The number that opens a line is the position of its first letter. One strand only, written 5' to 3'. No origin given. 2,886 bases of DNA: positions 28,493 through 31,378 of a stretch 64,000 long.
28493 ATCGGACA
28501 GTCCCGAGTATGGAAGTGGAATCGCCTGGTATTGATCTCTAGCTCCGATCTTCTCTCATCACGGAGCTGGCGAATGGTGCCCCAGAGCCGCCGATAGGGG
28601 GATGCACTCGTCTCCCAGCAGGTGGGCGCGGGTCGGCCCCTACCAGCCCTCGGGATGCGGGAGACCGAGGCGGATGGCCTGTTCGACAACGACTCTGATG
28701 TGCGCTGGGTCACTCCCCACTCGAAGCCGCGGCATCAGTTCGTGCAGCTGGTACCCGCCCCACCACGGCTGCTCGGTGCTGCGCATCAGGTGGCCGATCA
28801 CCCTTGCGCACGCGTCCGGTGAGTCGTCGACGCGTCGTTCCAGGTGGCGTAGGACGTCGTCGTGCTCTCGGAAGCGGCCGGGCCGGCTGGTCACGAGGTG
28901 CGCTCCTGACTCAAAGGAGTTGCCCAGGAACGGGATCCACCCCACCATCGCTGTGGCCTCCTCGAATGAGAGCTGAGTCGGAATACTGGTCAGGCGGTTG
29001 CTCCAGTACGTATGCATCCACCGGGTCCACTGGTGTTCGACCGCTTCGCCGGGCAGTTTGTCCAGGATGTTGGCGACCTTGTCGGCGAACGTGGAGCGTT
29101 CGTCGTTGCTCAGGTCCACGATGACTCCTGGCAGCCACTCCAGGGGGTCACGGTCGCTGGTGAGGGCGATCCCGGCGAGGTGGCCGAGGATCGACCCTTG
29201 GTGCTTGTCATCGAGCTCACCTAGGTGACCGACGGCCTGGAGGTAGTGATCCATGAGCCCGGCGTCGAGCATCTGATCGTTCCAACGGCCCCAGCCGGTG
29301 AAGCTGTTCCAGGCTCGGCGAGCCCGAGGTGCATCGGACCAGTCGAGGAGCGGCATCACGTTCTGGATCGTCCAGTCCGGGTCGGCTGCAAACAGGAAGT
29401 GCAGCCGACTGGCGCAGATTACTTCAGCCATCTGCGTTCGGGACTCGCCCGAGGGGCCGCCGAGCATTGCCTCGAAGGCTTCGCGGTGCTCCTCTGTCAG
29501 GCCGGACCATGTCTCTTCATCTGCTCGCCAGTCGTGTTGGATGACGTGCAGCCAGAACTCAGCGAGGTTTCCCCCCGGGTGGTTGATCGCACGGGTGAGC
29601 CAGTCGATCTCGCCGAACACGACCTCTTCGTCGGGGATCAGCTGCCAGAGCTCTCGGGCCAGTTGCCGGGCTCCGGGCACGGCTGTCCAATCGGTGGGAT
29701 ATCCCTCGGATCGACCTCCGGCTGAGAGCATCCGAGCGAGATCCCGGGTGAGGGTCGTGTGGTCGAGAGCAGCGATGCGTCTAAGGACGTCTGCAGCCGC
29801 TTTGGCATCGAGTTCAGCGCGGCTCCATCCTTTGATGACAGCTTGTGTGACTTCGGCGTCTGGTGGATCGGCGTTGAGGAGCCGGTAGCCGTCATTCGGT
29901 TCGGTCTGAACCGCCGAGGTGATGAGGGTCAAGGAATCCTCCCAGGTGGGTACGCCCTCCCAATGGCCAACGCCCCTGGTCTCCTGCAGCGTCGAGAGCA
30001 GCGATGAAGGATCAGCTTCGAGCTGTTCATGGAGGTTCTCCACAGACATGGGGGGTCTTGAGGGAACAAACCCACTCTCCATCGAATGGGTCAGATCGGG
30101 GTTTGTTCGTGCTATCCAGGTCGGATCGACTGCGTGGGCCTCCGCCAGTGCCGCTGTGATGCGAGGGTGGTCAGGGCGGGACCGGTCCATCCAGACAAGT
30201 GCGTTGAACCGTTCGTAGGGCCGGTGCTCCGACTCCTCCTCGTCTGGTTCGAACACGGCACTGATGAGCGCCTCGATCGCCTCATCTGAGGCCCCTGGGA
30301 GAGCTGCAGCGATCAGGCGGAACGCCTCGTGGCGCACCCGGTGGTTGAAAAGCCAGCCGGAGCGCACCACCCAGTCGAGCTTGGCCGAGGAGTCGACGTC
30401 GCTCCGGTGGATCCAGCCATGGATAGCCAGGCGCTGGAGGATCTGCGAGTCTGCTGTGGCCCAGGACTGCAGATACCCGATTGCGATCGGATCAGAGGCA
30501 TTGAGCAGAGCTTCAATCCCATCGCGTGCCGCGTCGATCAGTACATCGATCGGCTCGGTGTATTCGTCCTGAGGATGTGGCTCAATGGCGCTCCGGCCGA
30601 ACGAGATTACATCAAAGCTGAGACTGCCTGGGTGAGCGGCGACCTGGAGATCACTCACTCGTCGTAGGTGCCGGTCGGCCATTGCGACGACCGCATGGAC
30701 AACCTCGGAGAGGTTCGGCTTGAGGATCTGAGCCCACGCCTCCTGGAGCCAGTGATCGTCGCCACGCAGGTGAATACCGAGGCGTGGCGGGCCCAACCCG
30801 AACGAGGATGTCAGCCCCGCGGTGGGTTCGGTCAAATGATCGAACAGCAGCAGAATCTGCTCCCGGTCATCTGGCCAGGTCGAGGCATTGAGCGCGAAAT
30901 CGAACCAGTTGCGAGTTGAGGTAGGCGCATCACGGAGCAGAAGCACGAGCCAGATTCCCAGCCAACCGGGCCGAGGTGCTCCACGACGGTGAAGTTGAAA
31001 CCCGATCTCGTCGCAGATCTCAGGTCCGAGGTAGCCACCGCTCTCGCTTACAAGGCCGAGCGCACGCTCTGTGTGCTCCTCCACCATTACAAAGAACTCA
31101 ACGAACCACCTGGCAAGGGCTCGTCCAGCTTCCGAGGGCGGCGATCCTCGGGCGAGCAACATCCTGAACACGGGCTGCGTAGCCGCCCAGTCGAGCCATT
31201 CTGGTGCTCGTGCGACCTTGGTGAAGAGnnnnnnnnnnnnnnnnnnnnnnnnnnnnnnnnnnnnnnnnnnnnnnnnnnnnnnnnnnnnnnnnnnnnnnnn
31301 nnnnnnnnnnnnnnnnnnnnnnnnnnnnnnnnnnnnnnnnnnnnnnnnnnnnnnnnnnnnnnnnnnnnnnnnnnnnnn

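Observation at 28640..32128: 1162-aa SIR2-domain giant protein: a DSR-like single-gene NADase defence candidate with an uncharacterised ~900-aa sensor region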

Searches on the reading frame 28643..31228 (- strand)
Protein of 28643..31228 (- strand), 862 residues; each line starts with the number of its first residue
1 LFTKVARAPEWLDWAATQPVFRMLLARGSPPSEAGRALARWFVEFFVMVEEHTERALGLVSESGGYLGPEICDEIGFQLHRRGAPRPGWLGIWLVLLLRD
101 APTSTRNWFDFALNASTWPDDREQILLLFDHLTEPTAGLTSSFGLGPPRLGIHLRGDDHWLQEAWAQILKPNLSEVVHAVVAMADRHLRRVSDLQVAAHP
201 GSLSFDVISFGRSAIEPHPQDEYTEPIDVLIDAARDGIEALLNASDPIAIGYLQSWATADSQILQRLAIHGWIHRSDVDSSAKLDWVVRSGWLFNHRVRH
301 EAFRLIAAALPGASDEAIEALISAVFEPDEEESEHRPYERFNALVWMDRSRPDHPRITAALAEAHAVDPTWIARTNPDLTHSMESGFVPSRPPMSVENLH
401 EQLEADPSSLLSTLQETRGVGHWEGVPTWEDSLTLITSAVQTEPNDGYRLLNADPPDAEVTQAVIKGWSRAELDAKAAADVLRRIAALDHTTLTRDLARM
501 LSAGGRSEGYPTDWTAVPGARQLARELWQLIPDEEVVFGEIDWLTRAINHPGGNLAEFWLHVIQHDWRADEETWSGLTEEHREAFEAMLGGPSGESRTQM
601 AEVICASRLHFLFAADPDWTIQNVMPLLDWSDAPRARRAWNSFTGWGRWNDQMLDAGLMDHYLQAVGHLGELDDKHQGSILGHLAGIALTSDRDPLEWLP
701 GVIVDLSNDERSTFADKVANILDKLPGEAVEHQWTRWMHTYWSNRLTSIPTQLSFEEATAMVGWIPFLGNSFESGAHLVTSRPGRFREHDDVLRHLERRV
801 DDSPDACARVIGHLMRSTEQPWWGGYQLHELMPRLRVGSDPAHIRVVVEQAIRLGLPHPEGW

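Call 56: search_protein_representatives(protein=window:28643-31228:-)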
Query: 862 residues. Proteins with E-value up to 0.001 (for the whole library): 1950; up to 1e-10: 1324; up to 1e-30: 704. The best 150 are listed.
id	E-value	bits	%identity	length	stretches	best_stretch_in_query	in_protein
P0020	1.6e-288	976.4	52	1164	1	2-856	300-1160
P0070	3.3e-207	707.3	41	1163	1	2-861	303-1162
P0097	1.9e-196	671.7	41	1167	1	1-860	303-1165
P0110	6.3e-187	640.2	41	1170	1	2-862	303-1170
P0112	8.4e-186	636.5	42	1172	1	2-857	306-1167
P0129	1.7e-176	605.7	38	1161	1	1-862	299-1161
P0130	1.0e-175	603.1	39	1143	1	2-862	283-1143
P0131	2.1e-175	602.1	39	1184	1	2-859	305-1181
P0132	6.1e-173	593.9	39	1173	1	2-857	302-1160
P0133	1.0e-172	593.2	40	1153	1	6-862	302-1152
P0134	6.5e-172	590.5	38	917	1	1-856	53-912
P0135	1.1e-171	589.8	38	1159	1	2-862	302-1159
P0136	9.7e-171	586.6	38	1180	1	2-858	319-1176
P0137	1.1e-169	583.2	38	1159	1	2-858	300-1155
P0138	2.1e-169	582.3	37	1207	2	328-857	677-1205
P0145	2.7e-154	532.3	36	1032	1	2-862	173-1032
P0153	1.5e-144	500.0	42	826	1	1-640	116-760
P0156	1.7e-143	496.5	34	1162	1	2-861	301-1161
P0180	1.2e-111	391.1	34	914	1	1-762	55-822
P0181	3.1e-110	386.4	36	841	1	90-862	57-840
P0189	5.4e-106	372.4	33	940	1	2-858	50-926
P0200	1.4e-101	357.8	33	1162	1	2-821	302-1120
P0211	4.6e-96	339.5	50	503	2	2-261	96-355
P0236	4.0e-86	306.6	37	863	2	36-532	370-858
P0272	1.9e-79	284.5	27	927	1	2-856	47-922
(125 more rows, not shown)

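Call 59: search_dna_similar(query=window:28643-31228:-, collection=plasmids, mode=protein, max_rows=30, max_evalue=0.01)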
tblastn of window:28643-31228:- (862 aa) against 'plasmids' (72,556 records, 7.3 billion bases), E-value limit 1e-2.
Records with a match: 7; places in all: 7; records where one place covers at least 80% of the query: 1.
Best place of each record, by identity: <60% 7.
By first word of the organism name: Pantoea 2; Rhodococcus 1; Bacillus 1; Nitrosococcus 1; Ralstonia 1; Escherichia 1.
By predicted mobility (MOB-suite, as given by PLSDB): non-mobilizable 6; mobilizable 1.
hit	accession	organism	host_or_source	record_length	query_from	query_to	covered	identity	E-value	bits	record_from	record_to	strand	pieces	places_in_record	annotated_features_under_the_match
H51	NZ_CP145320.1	Rhodococcus ruber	-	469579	1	862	100%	25.6%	3e-70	261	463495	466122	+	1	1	SIR2 family protein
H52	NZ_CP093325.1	Bacillus sp. N5-665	whole organism,peat soil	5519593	2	365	42%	20.6%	1e-12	80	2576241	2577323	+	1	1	none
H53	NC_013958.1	Nitrosococcus halophilus Nc 4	-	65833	544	820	32%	26.8%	3e-4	53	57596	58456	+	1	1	dsr1: anti-phage defense-associated sirtuin Dsr1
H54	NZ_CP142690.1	Pantoea sp. S18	single cell,soil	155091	544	798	30%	27.5%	2e-10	73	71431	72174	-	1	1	dsr1: anti-phage defense-associated sirtuin Dsr1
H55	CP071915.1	Ralstonia solanacearum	Pogostemon cablin,Single strain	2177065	546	798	29%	26.2%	4e-3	49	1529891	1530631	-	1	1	SIR2 family protein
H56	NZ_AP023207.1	Escherichia coli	Homo sapiens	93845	538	692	18%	27.8%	4e-3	49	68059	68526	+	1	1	anti-phage defense-associated sirtuin Dsr1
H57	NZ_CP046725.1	Pantoea agglomerans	pure culture,cherry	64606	544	677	16%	26.9%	1e-3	51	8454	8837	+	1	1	dsr1: anti-phage defense-associated sirtuin Dsr1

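Call 75: search_protein_families(library=pfam, proteins=[P0134, P0138, P0145, P0153, P0180, P0189, P0272, P0236, P0181, P0211], max_evalue=0.001)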
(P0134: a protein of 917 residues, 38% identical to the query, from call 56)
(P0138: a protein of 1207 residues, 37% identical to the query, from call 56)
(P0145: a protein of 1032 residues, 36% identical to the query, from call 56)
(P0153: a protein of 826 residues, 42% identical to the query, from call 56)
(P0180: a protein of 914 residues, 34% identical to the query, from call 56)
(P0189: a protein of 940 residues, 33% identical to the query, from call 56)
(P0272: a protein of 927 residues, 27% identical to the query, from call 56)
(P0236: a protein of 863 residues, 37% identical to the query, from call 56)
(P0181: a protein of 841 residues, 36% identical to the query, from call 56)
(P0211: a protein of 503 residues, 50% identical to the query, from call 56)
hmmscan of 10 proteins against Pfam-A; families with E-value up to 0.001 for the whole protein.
P0134 (917 aa): 1 family
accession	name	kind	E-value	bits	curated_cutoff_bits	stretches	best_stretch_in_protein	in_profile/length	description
PF13212.11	DUF4020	-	1.4e-06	28.6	22.7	1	753-841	14-106/182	Domain of unknown function (DUF4020)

P0138 (1207 aa): 2 families
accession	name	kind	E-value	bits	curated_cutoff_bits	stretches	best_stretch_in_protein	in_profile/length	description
PF13289.12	SIR2_2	-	3.7e-18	66.4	24.5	1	111-227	2-124/141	SIR2-like domain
PF13212.11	DUF4020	-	0.00064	19.9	22.7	0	1047-1133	15-105/182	Domain of unknown function (DUF4020)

P0145 (1032 aa): 2 families
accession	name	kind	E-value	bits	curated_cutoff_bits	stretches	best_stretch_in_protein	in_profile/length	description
PF13289.12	SIR2_2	-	9.8e-13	48.8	24.5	1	16-95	41-124/141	SIR2-like domain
PF13212.11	DUF4020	-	7.6e-05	22.9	22.7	1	861-957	12-112/182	Domain of unknown function (DUF4020)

P0153 (826 aa): 0 families

P0180 (914 aa): 0 families

P0189 (940 aa): 1 family
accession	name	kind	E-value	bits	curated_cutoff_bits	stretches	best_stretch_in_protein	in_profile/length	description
PF13212.11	DUF4020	-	2.1e-08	34.6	22.7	1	761-917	13-180/182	Domain of unknown function (DUF4020)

P0272 (927 aa): 0 families

P0236 (863 aa): 1 family
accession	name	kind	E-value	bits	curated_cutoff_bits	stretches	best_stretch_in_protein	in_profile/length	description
PF13289.12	SIR2_2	-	2.9e-19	70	24.5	1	111-247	2-141/141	SIR2-like domain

P0181 (841 aa): 1 family
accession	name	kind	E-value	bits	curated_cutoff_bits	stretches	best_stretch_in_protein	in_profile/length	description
PF13212.11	DUF4020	-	0.00059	20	22.7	0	668-792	14-148/182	Domain of unknown function (DUF4020)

P0211 (503 aa): 0 families
